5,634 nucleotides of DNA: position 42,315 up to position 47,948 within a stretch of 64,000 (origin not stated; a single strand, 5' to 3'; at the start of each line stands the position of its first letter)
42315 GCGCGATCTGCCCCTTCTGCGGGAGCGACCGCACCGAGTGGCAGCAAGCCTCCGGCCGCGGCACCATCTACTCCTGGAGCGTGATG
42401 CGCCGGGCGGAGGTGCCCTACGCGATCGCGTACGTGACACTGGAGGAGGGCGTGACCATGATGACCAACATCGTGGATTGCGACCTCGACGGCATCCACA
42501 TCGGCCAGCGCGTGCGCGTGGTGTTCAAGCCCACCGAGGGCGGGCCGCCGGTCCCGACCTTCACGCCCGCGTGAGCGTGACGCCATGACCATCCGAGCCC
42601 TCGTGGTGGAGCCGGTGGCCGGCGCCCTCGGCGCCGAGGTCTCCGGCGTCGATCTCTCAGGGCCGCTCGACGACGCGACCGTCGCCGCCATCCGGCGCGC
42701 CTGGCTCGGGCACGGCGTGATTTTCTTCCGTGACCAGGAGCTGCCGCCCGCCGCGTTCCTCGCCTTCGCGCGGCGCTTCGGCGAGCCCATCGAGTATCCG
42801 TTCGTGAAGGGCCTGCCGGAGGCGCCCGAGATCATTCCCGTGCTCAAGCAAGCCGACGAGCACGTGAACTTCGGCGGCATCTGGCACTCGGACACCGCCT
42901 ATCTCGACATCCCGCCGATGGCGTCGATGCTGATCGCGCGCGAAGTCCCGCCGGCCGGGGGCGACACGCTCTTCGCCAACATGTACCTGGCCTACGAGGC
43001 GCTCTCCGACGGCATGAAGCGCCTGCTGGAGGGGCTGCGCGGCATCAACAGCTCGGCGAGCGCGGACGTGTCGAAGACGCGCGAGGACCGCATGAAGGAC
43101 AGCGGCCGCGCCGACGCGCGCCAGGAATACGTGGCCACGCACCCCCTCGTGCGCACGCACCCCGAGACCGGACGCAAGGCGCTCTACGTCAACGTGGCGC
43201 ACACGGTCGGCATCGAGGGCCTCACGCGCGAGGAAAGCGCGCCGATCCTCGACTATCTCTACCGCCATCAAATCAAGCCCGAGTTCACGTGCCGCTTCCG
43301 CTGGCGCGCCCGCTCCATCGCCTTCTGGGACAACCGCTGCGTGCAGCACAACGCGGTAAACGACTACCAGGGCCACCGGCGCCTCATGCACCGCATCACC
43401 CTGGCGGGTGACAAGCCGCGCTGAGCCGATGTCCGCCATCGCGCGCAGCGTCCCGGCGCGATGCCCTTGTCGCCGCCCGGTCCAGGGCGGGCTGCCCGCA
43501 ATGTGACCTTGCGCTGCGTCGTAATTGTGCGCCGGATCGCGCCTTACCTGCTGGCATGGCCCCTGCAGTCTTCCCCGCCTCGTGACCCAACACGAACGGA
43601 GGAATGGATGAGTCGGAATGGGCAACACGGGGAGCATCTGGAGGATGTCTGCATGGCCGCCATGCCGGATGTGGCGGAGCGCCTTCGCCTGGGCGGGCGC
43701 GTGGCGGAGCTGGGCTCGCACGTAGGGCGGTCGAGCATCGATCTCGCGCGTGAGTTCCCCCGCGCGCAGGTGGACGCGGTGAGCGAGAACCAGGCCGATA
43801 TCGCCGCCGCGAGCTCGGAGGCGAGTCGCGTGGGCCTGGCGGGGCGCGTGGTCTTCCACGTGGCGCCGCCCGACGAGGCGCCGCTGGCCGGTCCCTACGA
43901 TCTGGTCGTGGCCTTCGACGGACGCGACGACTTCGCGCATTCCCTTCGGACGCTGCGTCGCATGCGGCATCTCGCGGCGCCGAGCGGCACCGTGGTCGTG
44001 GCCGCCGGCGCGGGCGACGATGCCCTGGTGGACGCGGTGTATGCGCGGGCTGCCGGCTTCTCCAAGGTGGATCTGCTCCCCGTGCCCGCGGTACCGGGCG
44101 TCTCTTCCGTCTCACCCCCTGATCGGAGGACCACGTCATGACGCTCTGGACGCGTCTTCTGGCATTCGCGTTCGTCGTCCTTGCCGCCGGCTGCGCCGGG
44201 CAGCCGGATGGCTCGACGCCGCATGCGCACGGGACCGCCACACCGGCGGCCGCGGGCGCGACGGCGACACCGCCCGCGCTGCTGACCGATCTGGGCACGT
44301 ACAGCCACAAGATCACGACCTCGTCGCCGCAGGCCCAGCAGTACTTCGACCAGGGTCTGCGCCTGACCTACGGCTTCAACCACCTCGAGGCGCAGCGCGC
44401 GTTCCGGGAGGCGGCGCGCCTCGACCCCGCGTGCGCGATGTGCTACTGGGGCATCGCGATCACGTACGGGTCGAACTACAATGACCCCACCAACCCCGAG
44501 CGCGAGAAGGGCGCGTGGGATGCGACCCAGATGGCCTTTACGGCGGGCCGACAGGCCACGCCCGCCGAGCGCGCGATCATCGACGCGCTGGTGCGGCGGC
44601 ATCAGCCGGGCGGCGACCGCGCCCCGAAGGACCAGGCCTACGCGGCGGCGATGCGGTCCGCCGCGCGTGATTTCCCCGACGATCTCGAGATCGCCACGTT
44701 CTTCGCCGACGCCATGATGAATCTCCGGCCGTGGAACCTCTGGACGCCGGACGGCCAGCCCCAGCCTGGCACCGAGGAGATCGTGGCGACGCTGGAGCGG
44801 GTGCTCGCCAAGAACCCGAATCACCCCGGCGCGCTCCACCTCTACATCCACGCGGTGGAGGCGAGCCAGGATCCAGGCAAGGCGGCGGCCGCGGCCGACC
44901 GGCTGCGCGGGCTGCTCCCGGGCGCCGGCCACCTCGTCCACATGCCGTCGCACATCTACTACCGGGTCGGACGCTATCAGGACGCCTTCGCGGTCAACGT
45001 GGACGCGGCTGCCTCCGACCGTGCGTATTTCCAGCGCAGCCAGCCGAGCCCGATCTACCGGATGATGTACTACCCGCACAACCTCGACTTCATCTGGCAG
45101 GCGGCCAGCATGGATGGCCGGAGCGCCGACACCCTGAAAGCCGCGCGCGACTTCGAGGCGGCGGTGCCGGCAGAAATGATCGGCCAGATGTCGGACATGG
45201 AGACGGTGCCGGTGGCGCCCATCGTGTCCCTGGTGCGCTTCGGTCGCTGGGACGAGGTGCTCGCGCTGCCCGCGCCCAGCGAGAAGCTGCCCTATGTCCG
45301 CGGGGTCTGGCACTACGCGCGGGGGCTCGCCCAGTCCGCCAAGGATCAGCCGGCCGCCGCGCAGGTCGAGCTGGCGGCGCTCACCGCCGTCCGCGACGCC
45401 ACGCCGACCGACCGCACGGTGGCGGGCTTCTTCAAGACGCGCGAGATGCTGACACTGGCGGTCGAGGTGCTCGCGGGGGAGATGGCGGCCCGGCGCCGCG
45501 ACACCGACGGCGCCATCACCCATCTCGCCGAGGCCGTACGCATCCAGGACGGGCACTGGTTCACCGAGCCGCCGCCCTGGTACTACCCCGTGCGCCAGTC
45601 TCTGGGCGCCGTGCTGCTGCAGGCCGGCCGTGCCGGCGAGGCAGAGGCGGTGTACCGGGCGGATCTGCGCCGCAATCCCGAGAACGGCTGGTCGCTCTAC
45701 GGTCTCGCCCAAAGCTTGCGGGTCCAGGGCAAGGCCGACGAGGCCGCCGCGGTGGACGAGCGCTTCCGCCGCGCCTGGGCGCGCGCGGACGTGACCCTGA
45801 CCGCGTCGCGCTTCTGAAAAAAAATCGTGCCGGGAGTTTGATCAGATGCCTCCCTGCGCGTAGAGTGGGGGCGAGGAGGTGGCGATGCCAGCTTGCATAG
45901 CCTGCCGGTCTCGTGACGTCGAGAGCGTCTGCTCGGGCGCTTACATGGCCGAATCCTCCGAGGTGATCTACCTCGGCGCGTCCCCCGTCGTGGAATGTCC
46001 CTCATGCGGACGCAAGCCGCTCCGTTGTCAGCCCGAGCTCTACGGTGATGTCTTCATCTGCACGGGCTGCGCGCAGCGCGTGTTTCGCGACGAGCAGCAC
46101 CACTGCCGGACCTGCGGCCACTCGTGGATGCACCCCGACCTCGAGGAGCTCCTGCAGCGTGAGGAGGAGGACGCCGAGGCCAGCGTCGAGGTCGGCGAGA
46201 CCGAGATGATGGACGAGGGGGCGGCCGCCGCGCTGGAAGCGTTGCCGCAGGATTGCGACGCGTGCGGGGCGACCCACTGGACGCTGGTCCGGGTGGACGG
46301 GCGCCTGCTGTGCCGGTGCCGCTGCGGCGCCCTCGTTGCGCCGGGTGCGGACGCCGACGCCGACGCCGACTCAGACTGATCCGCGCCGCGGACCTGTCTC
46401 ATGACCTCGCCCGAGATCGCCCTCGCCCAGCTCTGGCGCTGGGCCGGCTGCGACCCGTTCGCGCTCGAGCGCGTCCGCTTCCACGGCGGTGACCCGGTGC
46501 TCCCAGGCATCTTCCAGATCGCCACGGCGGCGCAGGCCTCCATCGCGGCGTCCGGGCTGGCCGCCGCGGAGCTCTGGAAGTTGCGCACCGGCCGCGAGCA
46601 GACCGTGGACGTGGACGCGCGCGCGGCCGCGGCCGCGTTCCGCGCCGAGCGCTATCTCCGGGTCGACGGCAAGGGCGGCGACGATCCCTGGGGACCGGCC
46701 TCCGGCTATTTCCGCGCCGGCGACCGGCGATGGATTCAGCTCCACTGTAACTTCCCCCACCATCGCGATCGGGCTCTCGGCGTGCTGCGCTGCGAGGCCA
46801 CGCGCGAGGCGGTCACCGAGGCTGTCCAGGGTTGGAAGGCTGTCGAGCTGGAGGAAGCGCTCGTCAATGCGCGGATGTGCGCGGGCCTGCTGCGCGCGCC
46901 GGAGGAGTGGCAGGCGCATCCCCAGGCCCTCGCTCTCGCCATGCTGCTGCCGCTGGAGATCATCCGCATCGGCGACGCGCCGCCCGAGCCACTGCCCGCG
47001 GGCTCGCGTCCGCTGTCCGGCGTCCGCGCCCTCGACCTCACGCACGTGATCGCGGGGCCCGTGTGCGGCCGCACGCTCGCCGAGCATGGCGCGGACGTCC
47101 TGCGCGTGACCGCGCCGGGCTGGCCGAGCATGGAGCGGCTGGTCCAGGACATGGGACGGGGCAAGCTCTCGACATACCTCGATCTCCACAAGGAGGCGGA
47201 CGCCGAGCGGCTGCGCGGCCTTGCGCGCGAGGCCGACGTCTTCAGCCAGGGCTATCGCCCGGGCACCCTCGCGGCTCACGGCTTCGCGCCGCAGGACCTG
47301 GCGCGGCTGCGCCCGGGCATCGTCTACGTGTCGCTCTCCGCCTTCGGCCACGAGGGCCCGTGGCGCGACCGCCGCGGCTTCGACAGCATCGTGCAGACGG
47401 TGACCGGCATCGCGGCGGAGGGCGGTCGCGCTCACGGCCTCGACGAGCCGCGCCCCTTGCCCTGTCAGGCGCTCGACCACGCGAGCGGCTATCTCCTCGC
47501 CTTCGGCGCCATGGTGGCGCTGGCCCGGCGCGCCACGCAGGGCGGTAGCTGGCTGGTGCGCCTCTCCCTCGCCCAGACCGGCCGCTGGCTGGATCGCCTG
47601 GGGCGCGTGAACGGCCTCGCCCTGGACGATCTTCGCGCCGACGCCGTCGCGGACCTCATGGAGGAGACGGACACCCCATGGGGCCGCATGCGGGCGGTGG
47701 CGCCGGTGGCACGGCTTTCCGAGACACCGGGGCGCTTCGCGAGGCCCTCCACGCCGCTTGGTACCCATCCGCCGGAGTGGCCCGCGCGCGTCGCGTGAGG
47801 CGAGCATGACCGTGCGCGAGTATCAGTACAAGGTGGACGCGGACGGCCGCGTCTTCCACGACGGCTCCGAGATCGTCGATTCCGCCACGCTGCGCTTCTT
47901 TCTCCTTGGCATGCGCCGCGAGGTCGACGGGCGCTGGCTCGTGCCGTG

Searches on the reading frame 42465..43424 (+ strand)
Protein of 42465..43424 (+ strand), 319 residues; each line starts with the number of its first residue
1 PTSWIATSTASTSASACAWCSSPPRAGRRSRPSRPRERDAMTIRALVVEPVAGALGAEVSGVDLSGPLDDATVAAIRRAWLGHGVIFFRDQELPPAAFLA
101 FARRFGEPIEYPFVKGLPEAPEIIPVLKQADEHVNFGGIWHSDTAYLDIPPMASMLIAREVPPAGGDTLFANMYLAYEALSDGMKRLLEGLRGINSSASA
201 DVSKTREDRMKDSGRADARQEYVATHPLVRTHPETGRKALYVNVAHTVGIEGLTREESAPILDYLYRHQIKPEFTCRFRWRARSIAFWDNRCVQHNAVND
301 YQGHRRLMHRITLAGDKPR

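Call 37: search_protein_families(library=pfam, proteins=[window:42465-43424:+], max_evalue=0.00001)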
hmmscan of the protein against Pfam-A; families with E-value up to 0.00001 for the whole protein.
window:42465-43424:+ (319 aa): 1 family
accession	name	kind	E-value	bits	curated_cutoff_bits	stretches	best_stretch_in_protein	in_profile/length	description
PF02668.22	TauD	-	6.1e-71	239.9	27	1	48-312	2-267/267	Taurine catabolism dioxygenase TauD, TfdA family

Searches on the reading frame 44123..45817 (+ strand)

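Call 37: search_protein_families(library=pfam, proteins=[window:44123-45817:+], max_evalue=0.00001)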
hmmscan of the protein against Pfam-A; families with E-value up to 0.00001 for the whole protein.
window:44123-45817:+ (564 aa): 2 families
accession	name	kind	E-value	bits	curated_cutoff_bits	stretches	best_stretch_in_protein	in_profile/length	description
PF14559.12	TPR_19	-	3e-06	27.9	25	0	498-543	1-46/68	Tetratricopeptide repeat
PF07719.23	TPR_2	-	3.5e-06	27.1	27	0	494-521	7-34/34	Tetratricopeptide repeat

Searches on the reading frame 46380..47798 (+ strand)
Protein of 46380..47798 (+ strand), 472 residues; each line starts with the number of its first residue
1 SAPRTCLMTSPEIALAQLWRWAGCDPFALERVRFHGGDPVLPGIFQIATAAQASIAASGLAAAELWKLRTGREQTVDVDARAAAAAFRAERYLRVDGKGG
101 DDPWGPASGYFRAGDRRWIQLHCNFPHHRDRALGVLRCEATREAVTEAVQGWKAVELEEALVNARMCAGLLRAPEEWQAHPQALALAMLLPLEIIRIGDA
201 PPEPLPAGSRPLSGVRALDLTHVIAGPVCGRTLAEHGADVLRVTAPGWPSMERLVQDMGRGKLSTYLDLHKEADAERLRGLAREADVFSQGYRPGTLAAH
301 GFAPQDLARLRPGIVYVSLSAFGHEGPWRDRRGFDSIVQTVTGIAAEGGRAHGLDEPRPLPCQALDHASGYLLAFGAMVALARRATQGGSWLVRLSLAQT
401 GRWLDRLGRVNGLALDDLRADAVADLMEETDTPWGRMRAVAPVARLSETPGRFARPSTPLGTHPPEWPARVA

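Call 37: search_protein_families(library=pfam, proteins=[window:46380-47798:+], max_evalue=0.00001)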
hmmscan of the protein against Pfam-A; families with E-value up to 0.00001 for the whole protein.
window:46380-47798:+ (472 aa): 1 family
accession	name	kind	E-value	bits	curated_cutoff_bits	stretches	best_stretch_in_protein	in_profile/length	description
PF02515.22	CoA_transf_3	-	2.3e-53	182.1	23.3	1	212-401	1-199/366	CoA-transferase family III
